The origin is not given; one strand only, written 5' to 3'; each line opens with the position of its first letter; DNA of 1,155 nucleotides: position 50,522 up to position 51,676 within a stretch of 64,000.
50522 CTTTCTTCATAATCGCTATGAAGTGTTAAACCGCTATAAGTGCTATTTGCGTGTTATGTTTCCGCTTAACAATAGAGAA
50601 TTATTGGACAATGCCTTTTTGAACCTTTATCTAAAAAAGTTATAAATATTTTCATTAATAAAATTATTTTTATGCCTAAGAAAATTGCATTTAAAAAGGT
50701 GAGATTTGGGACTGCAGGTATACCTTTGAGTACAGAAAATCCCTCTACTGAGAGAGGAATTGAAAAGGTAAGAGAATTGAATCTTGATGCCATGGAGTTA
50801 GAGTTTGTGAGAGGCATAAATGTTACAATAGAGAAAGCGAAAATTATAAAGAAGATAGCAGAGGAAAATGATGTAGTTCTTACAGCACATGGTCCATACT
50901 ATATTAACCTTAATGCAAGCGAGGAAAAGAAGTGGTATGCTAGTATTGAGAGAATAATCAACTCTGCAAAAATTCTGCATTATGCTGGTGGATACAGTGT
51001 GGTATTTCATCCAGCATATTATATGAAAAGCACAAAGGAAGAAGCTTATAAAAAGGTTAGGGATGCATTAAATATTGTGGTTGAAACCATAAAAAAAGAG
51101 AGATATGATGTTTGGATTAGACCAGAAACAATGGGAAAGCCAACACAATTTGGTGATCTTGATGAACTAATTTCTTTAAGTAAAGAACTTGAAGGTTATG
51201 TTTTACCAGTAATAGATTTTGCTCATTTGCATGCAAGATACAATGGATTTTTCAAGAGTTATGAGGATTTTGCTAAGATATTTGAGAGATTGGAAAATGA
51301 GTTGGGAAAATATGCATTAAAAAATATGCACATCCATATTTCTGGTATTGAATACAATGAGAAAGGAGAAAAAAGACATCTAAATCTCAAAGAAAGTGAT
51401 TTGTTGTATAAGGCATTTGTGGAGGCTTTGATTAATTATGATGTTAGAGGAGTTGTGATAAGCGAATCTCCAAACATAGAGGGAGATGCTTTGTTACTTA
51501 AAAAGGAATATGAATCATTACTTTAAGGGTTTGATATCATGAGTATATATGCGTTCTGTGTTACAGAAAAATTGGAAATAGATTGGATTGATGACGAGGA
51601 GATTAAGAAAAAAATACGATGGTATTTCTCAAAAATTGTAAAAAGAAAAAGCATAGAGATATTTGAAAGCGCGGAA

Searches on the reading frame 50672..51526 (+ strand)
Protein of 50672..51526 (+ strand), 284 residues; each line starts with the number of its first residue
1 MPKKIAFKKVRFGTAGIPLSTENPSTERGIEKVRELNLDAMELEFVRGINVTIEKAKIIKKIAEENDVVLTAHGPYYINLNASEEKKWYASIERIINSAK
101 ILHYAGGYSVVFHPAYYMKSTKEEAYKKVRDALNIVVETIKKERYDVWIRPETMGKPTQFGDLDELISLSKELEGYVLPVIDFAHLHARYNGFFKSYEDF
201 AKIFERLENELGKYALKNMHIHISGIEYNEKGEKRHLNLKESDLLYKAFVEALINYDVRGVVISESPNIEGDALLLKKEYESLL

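Call 85: find_encoding_contigs(protein=window:50672-51526:+, flank=1500, max_places=10)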
Protein window:50672-51526:+ (284 aa): 4 contigs read that carry it; 2 places shown.
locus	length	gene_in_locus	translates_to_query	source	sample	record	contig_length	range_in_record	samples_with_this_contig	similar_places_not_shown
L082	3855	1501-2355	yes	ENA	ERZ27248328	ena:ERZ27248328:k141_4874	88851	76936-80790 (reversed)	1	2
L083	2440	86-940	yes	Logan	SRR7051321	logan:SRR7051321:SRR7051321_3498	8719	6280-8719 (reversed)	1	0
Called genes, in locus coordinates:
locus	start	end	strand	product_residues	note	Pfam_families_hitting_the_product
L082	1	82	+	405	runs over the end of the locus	PF02687:FtsX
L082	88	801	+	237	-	PF00005:ABC_tran, PF13304:AAA_21 (faint)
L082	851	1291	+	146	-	PF00657:Lipase_GDSL, PF04311:DUF459 (weak), PF13472:Lipase_GDSL_2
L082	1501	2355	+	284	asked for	PF01261:AP_endonuc_2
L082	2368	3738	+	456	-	PF00883:Peptidase_M17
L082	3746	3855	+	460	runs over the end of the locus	PF02163:Peptidase_M50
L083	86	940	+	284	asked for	PF01261:AP_endonuc_2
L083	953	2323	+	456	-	PF00883:Peptidase_M17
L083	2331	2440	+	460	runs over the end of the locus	PF02163:Peptidase_M50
